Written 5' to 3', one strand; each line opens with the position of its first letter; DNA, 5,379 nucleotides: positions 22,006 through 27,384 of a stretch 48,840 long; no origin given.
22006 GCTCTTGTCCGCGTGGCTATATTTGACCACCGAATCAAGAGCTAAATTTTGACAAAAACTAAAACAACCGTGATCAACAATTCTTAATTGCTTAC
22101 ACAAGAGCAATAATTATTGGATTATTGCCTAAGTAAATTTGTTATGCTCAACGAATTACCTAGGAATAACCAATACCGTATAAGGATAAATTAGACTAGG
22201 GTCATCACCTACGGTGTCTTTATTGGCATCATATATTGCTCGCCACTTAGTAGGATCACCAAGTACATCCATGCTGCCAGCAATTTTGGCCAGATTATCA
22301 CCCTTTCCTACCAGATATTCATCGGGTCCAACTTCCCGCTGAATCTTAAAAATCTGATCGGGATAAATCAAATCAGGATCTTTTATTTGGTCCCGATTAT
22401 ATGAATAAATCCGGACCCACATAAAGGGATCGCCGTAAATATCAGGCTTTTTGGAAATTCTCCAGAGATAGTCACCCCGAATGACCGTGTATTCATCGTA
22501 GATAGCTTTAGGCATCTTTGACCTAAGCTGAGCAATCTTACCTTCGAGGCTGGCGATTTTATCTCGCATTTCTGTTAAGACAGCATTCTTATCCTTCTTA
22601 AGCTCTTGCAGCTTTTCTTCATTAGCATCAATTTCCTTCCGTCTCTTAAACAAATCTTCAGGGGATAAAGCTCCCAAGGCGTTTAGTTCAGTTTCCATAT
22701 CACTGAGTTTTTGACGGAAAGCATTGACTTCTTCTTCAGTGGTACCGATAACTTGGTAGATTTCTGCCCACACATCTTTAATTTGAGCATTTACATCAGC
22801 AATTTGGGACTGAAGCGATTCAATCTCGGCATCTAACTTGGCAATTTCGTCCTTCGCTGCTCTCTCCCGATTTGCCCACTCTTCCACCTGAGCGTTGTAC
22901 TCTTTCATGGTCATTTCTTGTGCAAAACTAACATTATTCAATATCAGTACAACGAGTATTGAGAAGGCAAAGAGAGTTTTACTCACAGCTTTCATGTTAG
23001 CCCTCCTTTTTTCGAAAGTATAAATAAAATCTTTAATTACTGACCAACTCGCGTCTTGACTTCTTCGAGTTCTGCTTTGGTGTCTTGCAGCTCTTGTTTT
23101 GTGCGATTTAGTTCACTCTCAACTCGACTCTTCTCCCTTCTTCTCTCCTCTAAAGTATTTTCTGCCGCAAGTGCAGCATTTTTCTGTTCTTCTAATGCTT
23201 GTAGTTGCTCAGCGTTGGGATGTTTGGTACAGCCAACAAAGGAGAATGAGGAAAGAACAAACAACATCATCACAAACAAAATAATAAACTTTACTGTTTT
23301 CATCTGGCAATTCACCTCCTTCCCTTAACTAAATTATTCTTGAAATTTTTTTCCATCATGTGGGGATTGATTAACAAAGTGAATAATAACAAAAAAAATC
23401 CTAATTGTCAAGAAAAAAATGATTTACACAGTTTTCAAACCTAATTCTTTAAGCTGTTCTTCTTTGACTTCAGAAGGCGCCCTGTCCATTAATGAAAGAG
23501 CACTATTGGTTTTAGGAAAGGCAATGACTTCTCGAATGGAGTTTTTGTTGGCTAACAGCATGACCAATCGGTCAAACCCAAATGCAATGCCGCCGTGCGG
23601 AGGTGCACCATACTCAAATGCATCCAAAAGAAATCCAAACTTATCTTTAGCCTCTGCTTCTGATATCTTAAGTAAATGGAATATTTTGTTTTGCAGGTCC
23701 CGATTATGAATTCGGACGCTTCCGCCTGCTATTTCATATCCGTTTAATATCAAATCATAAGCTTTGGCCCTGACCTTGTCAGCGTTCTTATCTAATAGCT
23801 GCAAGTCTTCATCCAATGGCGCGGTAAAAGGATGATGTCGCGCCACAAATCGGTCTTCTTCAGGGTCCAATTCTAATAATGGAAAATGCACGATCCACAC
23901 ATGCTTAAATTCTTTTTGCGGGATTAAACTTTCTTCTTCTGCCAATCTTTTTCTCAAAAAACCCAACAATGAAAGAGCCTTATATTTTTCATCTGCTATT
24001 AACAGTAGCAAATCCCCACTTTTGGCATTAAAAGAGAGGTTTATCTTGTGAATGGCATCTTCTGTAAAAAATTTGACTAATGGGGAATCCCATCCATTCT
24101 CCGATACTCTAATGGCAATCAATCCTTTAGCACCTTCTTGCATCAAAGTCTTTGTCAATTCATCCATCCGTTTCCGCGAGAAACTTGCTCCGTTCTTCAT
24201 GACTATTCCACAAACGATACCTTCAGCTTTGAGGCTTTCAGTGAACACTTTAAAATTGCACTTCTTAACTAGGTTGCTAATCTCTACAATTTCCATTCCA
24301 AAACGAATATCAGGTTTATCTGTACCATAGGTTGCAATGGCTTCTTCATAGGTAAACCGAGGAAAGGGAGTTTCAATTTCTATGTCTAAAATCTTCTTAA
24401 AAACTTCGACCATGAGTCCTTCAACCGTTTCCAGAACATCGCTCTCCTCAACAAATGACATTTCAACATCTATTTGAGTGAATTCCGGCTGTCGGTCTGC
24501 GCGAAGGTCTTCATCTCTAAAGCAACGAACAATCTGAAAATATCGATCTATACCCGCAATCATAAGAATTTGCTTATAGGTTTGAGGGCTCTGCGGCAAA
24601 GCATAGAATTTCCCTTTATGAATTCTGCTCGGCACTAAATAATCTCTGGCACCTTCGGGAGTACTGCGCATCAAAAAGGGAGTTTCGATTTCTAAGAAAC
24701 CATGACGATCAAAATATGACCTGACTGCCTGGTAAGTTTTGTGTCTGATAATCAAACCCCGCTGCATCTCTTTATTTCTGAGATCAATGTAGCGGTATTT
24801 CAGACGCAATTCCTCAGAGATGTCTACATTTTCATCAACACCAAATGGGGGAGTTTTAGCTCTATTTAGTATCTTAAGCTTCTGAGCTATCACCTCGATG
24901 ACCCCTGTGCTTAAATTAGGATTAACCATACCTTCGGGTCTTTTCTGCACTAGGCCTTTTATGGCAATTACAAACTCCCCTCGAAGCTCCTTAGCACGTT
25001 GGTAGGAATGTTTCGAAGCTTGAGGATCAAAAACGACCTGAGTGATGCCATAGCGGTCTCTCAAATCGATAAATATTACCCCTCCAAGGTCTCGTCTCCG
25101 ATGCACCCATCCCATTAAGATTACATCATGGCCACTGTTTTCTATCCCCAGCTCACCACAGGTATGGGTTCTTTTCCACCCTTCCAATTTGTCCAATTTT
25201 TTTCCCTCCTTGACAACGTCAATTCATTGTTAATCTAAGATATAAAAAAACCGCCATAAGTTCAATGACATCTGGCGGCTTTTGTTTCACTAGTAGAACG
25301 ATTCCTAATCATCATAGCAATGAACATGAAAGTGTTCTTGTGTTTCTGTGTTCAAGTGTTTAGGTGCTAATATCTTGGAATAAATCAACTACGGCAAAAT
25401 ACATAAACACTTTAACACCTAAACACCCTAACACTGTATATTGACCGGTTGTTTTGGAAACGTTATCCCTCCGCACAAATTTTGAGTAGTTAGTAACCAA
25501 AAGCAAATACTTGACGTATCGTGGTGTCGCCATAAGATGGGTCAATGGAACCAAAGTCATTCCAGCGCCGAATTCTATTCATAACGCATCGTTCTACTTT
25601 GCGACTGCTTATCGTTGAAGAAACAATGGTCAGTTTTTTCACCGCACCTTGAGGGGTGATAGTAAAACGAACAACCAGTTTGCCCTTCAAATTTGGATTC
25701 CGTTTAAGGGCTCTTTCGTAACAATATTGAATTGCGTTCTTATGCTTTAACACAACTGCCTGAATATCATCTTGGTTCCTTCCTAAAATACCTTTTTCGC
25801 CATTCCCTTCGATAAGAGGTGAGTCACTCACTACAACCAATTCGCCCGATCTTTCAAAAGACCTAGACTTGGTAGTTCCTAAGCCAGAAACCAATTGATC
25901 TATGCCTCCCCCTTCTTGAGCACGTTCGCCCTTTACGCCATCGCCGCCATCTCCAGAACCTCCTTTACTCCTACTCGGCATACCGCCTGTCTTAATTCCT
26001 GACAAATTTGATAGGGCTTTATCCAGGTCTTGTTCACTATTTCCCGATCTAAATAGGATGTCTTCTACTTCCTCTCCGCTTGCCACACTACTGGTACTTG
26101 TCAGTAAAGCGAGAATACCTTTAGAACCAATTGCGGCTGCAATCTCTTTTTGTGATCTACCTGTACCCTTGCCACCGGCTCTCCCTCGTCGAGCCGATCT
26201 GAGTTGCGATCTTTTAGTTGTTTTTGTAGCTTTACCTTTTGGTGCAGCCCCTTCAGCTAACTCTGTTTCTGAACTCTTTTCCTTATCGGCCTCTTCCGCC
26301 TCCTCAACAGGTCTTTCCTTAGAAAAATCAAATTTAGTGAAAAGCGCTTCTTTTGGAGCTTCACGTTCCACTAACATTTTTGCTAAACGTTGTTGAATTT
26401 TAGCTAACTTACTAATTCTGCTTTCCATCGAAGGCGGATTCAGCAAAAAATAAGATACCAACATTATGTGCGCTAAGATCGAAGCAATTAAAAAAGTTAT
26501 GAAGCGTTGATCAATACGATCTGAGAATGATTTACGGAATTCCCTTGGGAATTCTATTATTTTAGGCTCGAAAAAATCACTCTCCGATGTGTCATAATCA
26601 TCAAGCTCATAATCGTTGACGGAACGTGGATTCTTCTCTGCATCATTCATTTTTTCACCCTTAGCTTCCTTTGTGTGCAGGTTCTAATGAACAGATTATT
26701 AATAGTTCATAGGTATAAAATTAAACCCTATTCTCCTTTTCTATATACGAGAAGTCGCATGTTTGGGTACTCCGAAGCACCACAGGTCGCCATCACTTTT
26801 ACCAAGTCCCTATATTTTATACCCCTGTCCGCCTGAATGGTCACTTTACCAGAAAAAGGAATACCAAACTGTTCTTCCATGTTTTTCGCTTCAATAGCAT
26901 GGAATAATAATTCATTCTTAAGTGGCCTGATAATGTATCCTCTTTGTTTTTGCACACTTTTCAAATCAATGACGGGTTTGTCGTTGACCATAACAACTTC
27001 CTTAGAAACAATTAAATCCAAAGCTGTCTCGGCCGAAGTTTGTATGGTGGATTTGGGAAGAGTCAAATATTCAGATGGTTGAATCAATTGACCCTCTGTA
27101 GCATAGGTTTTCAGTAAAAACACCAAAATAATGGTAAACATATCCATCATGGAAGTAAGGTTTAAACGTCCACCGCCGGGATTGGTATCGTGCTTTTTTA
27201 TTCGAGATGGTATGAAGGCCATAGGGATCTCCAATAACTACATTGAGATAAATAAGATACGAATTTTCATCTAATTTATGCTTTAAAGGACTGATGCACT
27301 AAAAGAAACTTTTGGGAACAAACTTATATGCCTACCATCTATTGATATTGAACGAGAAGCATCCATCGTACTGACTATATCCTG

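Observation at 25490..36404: ExbB + two ExbD + AgmX-type TonB-like protein behind two giant TPR/coiled-coil proteins: an Agl/Glt-'core'-like envelope machine of unknown function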

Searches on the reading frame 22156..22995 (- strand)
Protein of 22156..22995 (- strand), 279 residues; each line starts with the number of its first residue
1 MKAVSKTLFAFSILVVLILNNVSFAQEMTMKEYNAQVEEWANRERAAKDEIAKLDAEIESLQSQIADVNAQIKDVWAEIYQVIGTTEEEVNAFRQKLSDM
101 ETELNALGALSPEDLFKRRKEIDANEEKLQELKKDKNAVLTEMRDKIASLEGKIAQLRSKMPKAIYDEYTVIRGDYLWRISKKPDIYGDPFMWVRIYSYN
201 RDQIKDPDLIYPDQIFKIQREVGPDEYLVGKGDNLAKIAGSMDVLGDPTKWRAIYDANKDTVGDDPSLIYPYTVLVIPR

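Call 8: search_protein_families(library=pfam, proteins=[window:22156-22995:-], max_evalue=0.001)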
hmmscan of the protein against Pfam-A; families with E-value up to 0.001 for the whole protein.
window:22156-22995:- (279 aa): 12 families
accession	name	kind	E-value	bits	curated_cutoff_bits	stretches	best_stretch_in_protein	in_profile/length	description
PF01476.26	LysM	-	2.3e-09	37.5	20.9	1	169-218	1-42/43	LysM domain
PF18210.6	Knl1_RWD_C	-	1.1e-05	26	27.8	0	48-101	3-54/151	Knl1 RWD C-terminal domain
PF00038.26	Filament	-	1.4e-05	25.3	40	0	30-106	198-274/313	Intermediate filament protein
PF05531.17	NPV_P10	-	4.7e-05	24.2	29.8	0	49-105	11-66/75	Nucleopolyhedrovirus P10 protein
PF04124.18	Dor1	-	8.6e-05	22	23.3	1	50-149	8-105/339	Dor1-like family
PF23203.1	KIF21A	-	0.00014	22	28.5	0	34-88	54-108/161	KIF21A-like domain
PF09762.14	CCDC93_CC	-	0.00021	20.9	30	1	24-163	111-247/429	CCDC93 coiled-coil domain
PF09787.14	Golgin_A5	-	0.00022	21.3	31.7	1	40-160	38-158/305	Golgin subfamily A member 5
PF14362.11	DUF4407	-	0.0004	20.2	31.3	1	25-165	116-236/297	Domain of unknown function (DUF4407)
PF04102.17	SlyX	-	0.00052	21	30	0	49-75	24-50/67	SlyX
PF16326.10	ABC_tran_CTD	-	0.0007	20.2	32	0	46-105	5-58/69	ABC transporter C-terminal domain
PF16331.10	TolA_bind_tri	-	0.00097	19.6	30.1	0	45-87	28-70/76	TolA binding protein trimerisation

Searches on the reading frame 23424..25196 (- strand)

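Call 8: search_protein_families(library=pfam, proteins=[window:23424-25196:-], max_evalue=0.001)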
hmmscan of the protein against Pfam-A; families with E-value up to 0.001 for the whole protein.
window:23424-25196:- (590 aa): 4 families
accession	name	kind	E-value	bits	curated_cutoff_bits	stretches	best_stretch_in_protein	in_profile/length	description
PF00152.25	tRNA-synt_2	-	8.8e-126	419.6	25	1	127-563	1-307/308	tRNA synthetases class II (D, K and N)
PF02938.19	GAD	-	1.9e-19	70.1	23.4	1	318-409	1-93/95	GAD domain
PF01336.31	tRNA_anti-codon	-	1.1e-16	60.9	27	1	25-110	1-75/75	OB-fold nucleic acid binding domain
PF01409.25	tRNA-synt_2d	-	0.00031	20.7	19.8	0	218-276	104-160/246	tRNA synthetases class II core domain (F)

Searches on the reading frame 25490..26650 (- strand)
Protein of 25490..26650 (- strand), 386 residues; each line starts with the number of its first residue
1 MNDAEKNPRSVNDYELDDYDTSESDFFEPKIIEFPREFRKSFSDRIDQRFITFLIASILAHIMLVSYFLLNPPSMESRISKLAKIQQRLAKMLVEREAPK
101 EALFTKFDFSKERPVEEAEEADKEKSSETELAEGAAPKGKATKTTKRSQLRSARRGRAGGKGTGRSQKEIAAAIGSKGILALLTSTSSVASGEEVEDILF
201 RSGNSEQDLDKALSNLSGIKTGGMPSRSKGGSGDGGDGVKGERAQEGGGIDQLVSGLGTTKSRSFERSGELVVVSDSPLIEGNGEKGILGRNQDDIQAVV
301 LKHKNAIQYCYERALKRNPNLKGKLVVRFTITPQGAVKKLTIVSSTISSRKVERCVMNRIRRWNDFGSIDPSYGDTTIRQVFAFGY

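Call 5: search_protein_families(library=pfam, proteins=[window:25490-26650:-], max_evalue=0.01)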
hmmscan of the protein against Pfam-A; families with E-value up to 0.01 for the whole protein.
window:25490-26650:- (386 aa): 1 family
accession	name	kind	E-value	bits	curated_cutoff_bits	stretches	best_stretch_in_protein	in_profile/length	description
PF03544.19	TonB_C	-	0.00017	22.4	24.6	1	320-364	13-56/79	Gram-negative bacterial TonB protein C-terminal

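Call 6: search_protein_families(library=ncbifam, proteins=[window:25490-26650:-], max_evalue=0.01)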
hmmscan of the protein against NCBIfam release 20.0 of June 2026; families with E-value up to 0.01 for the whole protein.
window:25490-26650:- (386 aa): 6 families
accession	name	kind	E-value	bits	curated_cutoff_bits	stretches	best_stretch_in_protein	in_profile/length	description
NF033760.1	gliding_GltG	equivalog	9.2e-28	97.2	650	1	35-364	324-627/650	adventurous gliding motility protein GltG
NF033768.1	myxo_SS_tail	domain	1.8e-27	95.2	40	1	292-384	2-91/92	AgmX/PglI C-terminal domain-containing protein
NF033761.1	gliding_GltJ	equivalog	1.7e-10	40.7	450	1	292-364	582-654/671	adventurous gliding motility protein GltJ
TIGR01352.1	tonB_Cterm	subfamily_domain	6.1e-05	23.3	27.1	1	320-382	11-71/76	TonB family protein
NF008081.0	PRK10819.1-2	equivalog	0.0047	16.9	377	0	320-364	172-215/240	TonB system transport protein TonB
NF008083.0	PRK10819.1-4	equivalog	0.0049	16.9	448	1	318-364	169-214/239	TonB system transport protein TonB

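Call 16: search_solved_structures(query=window:25490-26650:-, max_evalue=1, show_alignments=3)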
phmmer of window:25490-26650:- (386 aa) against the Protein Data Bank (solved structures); distinct sequences matched with E-value up to 1: 8.
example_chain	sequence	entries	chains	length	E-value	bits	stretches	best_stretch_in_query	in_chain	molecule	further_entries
2gsk_B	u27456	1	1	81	0.0085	18.4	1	319-364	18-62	protein TONB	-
1u07_A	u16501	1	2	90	0.011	18.1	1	319-364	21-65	TonB protein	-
1ihr_A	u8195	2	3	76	0.012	17.9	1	320-364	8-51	TonB protein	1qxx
1xx3_A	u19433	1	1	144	0.028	16.7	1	319-364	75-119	TonB protein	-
2grx_C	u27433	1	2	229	0.059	15.6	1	319-364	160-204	Protein tonB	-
9ddo_F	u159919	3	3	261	0.074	15.3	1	320-364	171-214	Protein TonB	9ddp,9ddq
8rd6_A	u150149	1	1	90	0.15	14.3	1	319-364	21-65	Protein TonB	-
6i97_D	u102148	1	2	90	0.98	11.6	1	319-364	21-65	Protein TonB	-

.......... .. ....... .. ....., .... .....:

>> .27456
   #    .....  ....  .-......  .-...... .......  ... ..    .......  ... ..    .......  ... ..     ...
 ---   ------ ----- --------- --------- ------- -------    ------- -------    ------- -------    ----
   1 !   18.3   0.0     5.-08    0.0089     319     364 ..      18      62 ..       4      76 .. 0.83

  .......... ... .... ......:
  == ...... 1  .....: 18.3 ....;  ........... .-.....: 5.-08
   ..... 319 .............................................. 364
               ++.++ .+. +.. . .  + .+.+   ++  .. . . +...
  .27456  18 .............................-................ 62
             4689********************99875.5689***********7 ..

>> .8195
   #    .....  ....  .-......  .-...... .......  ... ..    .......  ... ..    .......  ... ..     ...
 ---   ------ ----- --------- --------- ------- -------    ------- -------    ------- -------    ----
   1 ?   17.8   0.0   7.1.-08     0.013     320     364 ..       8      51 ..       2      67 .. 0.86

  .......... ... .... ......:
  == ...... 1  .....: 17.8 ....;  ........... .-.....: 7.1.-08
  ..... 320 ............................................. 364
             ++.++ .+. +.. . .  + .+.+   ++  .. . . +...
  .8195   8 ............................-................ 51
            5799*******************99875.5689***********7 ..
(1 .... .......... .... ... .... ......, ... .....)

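Call 36: search_dna_similar(query=window:25490-26650:-, collection=plasmids, mode=protein, max_evalue=0.001, max_rows=30)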
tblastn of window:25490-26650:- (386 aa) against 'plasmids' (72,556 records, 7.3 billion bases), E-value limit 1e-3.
No match.

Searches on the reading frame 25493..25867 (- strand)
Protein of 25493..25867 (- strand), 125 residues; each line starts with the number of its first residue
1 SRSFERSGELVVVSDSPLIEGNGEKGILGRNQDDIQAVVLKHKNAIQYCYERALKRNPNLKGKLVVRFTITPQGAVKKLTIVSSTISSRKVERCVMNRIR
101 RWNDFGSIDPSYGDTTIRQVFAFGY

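Call 97: predict_structure(protein=window:25493-25867:-)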
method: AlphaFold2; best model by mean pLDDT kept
length: 125 residues; sequences in the alignment: 1
mean_pLDDT: 65.2   pTM: 0.57
mean pLDDT of the five models: 65.2, 65.2, 57.5, 55.7, 53.0
residues with pLDDT >= 90: 0; 70-90: 66; 50-70: 29; < 50: 30
segments of 3 or more residues with pLDDT < 50: 1-30
pLDDT, mean of each block of 10 residues (from residue 1): 37 41 38 65 79 82 79 72 82 79 56 70 67
secondary structure, 60 per line:
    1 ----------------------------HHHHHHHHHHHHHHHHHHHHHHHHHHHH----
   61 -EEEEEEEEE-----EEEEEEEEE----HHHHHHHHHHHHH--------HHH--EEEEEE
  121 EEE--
elements in order: H29-56 E62-70 E76-84 H89-101 E115-123

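Call 99: fold_search(model_id=the predicted structure, library=pdb)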
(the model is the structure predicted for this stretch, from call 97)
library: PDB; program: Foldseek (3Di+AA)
matches with E <= 10: 436; with E <= 0.001: 1
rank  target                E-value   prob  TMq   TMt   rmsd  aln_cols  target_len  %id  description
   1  6sly_MODEL_1_A        8.8e-04  1.00  0.44  0.50   8.9       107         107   15  NMR solution structure of Helicobacter pylori TonB-CTD (residues 179-285) (released 2020-03-25)
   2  5lw8_MODEL_1_A        3.6e-03  1.00  0.47  0.60   4.0        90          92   17  NMR solution structure of Helicobacter pylori TonB-CTD (residues 194-285) (released 2016-10-19)
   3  6fip_MODEL_1_A        5.2e-03  1.00  0.44  0.53   3.3        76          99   21  Solution NMR structure of Pseudomonas aeruginosa TonB CTD (released 2018-08-29)
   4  7zc8_B                7.5e-03  1.00  0.42  0.56   3.4        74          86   20  Crystal structure of the C-terminal domain of FusB, a TonB homologue (released 2022-08-17)
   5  7zc8_A                1.3e-02  0.99  0.39  0.52   3.8        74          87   22  Crystal structure of the C-terminal domain of FusB, a TonB homologue (released 2022-08-17)
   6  2gsk_B                1.4e-02  0.99  0.40  0.56   4.0        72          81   28  Structure of the BtuB:TonB Complex (released 2006-06-13)
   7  2k9k_MODEL_1_A        1.5e-02  0.97  0.37  0.43   4.2        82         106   22  Molecular characterization of the tonb2 protein from vibrio anguillarum (released 2008-11-18)
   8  1u07_A                2.3e-02  0.96  0.37  0.48   4.0        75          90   24  Crystal Structure of the 92-residue C-term. part of TonB with significant structural changes compared to shorter fragm (released 2004-11-30)
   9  2grx_C                2.7e-02  0.96  0.38  0.54   3.9        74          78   24  Crystal structure of TonB in complex with FhuA, E. coli outer membrane receptor for ferrichrome (released 2006-06-13)
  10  1tol                  2.9e-02  0.96  0.42  0.35   5.8        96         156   10  FUSION OF N-TERMINAL DOMAIN OF THE MINOR COAT PROTEIN FROM GENE III IN PHAGE M13, AND C-TERMINAL DOMAIN OF E. COLI PROTE (released 1999-05-20)
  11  1xx3_MODEL_1_A        3.9e-02  0.96  0.36  0.48   3.7        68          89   28  Solution Structure of Escherichia coli TonB-CTD (released 2005-02-15)
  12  2x9a_B                3.9e-02  0.96  0.43  0.55   4.4        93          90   12  crystal structure of g3p from phage IF1 in complex with its coreceptor, the C-terminal domain of TolA (released 2010-12-01)
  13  2m2k_MODEL_1_A        4.2e-02  0.89  0.43  0.41   8.1       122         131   19  The structure of HasB CTD (released 2013-04-10)
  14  9hi3                  4.2e-02  0.72  0.29  0.20   4.4        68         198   20  C-terminal domain of pectobacterial FusB in complex with spinach ferredoxin 1 (released 2025-04-23)
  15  1u07_B                4.7e-02  0.80  0.34  0.45   4.4        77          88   23  Crystal Structure of the 92-residue C-term. part of TonB with significant structural changes compared to shorter fragm (released 2004-11-30)
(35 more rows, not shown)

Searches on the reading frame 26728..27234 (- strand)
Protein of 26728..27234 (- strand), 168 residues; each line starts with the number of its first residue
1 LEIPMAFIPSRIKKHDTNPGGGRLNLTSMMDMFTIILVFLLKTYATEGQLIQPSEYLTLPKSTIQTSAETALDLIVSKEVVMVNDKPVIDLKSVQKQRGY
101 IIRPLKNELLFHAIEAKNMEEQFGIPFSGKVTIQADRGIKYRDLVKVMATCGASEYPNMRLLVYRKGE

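Call 5: search_protein_families(library=pfam, proteins=[window:26728-27234:-], max_evalue=0.01)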
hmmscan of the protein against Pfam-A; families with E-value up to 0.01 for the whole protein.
window:26728-27234:- (168 aa): 1 family
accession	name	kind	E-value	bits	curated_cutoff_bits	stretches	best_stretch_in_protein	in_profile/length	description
PF02472.21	ExbD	-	3.4e-13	50.2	25.4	1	23-163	7-125/128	Biopolymer transport protein ExbD/TolR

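Call 6: search_protein_families(library=ncbifam, proteins=[window:26728-27234:-], max_evalue=0.01)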
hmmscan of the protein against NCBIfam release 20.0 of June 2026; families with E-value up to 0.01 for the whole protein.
window:26728-27234:- (168 aa): 1 family
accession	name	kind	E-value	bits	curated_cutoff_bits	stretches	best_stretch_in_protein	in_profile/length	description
TIGR02801.1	tolR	equivalog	0.00011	22.8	127.3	1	24-156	5-121/129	protein TolR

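Call 84: search_solved_structures(query=window:26728-27234:-, max_evalue=0.01)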
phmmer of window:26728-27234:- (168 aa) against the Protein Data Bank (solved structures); distinct sequences matched with E-value up to 0.01: 0.
